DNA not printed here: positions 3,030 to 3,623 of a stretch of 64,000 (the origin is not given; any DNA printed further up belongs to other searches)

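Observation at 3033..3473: Antitoxin candidate is about twice the usual size: unassigned N-terminal domain fused to a ParD/PaaA2-like tail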

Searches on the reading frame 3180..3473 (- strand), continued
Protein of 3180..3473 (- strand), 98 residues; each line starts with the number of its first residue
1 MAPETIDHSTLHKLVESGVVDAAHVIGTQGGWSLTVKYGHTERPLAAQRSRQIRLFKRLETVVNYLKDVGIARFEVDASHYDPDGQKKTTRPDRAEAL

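Call 72: get_annotated_region(hit=H36, flank=3500)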
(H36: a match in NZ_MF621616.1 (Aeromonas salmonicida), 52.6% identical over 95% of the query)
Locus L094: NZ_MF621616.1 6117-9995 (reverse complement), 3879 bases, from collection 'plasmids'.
description: Aeromonas salmonicida subsp. salmonicida strain SHY15-2743 plasmid pAsa10, complete sequence
organism: Aeromonas salmonicida (NCBI taxid 29491)
taxonomy: Bacteria; Pseudomonadota; Gammaproteobacteria; Aeromonadales; Aeromonadaceae; Aeromonas; Aeromonas salmonicida
host: -; source: rainbow trout,kidney; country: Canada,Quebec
typing (MOB-suite, as given by PLSDB): mobilizable; relaxase MOBV
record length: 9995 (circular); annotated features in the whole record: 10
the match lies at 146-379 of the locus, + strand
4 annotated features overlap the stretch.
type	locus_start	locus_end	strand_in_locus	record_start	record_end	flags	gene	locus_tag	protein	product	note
CDS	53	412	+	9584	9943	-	-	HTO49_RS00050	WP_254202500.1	hypothetical protein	-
CDS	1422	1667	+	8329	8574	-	-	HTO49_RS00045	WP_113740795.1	plasmid replication protein RepB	-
CDS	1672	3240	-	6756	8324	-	-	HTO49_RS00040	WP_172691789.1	mobilization protein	-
CDS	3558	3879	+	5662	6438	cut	-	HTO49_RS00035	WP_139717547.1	tetratricopeptide repeat protein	-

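Call 75: get_annotated_region(hit=H18, flank=1500)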
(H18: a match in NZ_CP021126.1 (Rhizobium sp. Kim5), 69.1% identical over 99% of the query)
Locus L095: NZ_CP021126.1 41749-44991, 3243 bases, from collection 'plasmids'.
description: Rhizobium sp. Kim5 plasmid pRetKim5b, complete sequence
organism: Rhizobium sp. Kim5 (NCBI taxid 2020311)
taxonomy: Bacteria; Pseudomonadota; Alphaproteobacteria; Hyphomicrobiales; Rhizobiaceae; Rhizobium; Rhizobium sp. Kim5
host: -; source: Phaseolus vulgaris; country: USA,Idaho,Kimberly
typing (MOB-suite, as given by PLSDB): non-mobilizable
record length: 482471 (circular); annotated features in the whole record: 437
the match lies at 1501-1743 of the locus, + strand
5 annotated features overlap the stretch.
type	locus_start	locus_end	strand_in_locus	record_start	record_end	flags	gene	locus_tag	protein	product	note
CDS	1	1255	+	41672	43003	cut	-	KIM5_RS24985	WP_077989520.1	MFS transporter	GO:0055085 - transmembrane transport [Evidence IEA]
CDS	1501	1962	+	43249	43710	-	-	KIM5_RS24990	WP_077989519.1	hypothetical protein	-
CDS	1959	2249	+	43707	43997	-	-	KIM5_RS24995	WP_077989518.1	type II toxin-antitoxin system RelE/ParE family toxin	GO:0030541 - plasmid partitioning [Evidence IEA]; GO:0051290 - protein heterotetramerization [Evidence IEA]; GO:0009432 ...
CDS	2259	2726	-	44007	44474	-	-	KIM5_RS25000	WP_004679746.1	cyclic nucleotide-binding domain-containing protein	-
CDS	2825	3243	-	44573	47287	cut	-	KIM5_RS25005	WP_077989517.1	ABC transporter ATP-binding protein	-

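Call 87: profile_search(alignment_id=A2)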
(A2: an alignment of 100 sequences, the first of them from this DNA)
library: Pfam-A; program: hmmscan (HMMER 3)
A. the first sequence (82 residues): domains with independent E <= 10: 0; with E <= 0.001: 0
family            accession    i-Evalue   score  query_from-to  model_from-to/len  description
(no Pfam family matches the first sequence, even at E <= 10)
B. every sequence of the alignment scanned on its own (100 sequences): families by number of members that match
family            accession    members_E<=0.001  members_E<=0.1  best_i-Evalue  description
fvmX1             PF19998.4                  0               1        1.2e-03  FtsH ternary system domain X1
PurT_C            PF21244.3                  0               1        2.5e-03  PurT, C-terminal
Ub-Mut7C          PF14451.12                 0               1        1.2e-02  Mut7-C ubiquitin
Exog_C            PF18026.6                  0               1        2.2e-02  Endo/exonuclease (EXOG) C-terminal domain
GvpO              PF05800.16                 0               1        4.6e-02  Gas vesicle synthesis protein GvpO
DUF1854           PF08909.16                 0               1        5.2e-02  Domain of unknown function (DUF1854)
RE_AccI           PF09545.15                 0               1        8.8e-02  AccI restriction endonuclease
FtsH_ext          PF06480.20                 0               1        9.0e-02  FtsH Extracellular
Asp_Glu_race_2    PF14669.11                 0               1        1.0e-01  Putative aspartate racemase
UbiD_C            PF20696.2                  0               1        1.0e-01  3-octaprenyl-4-hydroxybenzoate carboxy-lyase C-terminal domain

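Call 89: get_annotated_region(hit=H16, flank=2500)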
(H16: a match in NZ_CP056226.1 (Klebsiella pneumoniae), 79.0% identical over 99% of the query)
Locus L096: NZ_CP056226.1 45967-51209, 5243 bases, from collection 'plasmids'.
description: Klebsiella pneumoniae strain RHBSTW-00973 plasmid pRHBSTW-00973_5, complete sequence
organism: Klebsiella pneumoniae (NCBI taxid 573)
taxonomy: Bacteria; Pseudomonadota; Gammaproteobacteria; Enterobacterales; Enterobacteriaceae; Klebsiella; Klebsiella pneumoniae
host: -; source: culture,Wastewater influent sample; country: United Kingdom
typing (MOB-suite, as given by PLSDB): mobilizable; replicon IncFIA,rep_cluster_1418
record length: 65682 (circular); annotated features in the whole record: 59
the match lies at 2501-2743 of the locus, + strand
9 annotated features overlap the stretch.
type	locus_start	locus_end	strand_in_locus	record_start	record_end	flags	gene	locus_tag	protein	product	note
CDS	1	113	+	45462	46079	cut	nthA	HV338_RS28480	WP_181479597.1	nitrile hydratase subunit alpha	GO:0050898 - nitrile metabolic process [Evidence IEA]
CDS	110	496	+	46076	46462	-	-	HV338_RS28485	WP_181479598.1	nitrile hydratase accessory protein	GO:0050898 - nitrile metabolic process [Evidence IEA]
CDS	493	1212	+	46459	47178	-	-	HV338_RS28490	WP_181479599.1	isochorismatase family cysteine hydrolase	-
CDS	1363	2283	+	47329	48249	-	-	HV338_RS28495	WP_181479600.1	LysR family transcriptional regulator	GO:0006355 - regulation of DNA-templated transcription [Evidence IEA]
CDS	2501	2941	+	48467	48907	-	-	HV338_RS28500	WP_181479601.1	hypothetical protein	-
CDS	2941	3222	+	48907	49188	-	-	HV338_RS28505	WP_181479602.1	type II toxin-antitoxin system RelE/ParE family toxin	GO:0030541 - plasmid partitioning [Evidence IEA]; GO:0051290 - protein heterotetramerization [Evidence IEA]; GO:0009432 ...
CDS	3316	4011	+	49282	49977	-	-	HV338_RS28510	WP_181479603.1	IS6 family transposase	-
CDS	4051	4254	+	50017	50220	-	-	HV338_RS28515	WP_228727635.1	SOS response-associated peptidase family protein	GO:0006974 - DNA damage response [Evidence IEA]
CDS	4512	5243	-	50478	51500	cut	-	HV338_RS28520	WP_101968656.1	IS110-like element ISSm1 family transposase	GO:0006313 - DNA transposition [Evidence IEA]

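Call 91: search_protein_families(proteins=[L085:3995-4222:+, L084:2998-3264:+, L087:3001-3351:+, L089:3001-3351:+, L093:3489-3929:+, L095:1501-1959:+], library=ncbifam, max_evalue=0.01)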
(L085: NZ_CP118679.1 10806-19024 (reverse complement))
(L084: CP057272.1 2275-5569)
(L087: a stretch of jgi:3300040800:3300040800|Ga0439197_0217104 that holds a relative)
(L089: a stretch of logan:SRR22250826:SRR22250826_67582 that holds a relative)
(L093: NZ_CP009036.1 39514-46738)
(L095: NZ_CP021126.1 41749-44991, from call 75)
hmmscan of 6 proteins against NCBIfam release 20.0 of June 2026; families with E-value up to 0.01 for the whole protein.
L085:3995-4222:+ (76 aa): 0 families

L084:2998-3264:+ (89 aa): 1 family
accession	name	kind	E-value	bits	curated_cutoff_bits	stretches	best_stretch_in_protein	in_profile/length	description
NF041544.1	ParC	equivalog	6.3e-09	35.4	95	1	4-80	2-77/80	ParC family partition-associated protein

L087:3001-3351:+ (117 aa): 1 family
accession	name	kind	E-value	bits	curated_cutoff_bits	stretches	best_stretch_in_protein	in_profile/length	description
NF041544.1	ParC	equivalog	5.3e-12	45.3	95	1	8-85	2-79/80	ParC family partition-associated protein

L089:3001-3351:+ (117 aa): 1 family
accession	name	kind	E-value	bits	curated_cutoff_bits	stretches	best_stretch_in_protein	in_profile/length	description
NF041544.1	ParC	equivalog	2.5e-11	43.1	95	1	8-85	2-79/80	ParC family partition-associated protein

L093:3489-3929:+ (147 aa): 2 families
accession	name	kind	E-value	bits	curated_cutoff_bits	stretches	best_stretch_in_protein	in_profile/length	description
NF041544.1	ParC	equivalog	2.7e-15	55.9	95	1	4-81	1-78/80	ParC family partition-associated protein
NF050103.1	TA_RelB_antitoxin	equivalog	7.7e-05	22.7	50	1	100-120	13-33/45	type II toxin-antitoxin system RelB family antitoxin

L095:1501-1959:+ (153 aa): 2 families
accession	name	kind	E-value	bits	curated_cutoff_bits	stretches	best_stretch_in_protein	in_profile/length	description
NF041544.1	ParC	equivalog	1.4e-10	40.7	95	1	6-83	2-78/80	ParC family partition-associated protein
NF050103.1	TA_RelB_antitoxin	equivalog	6.8e-06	26.1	50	1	99-119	12-32/45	type II toxin-antitoxin system RelB family antitoxin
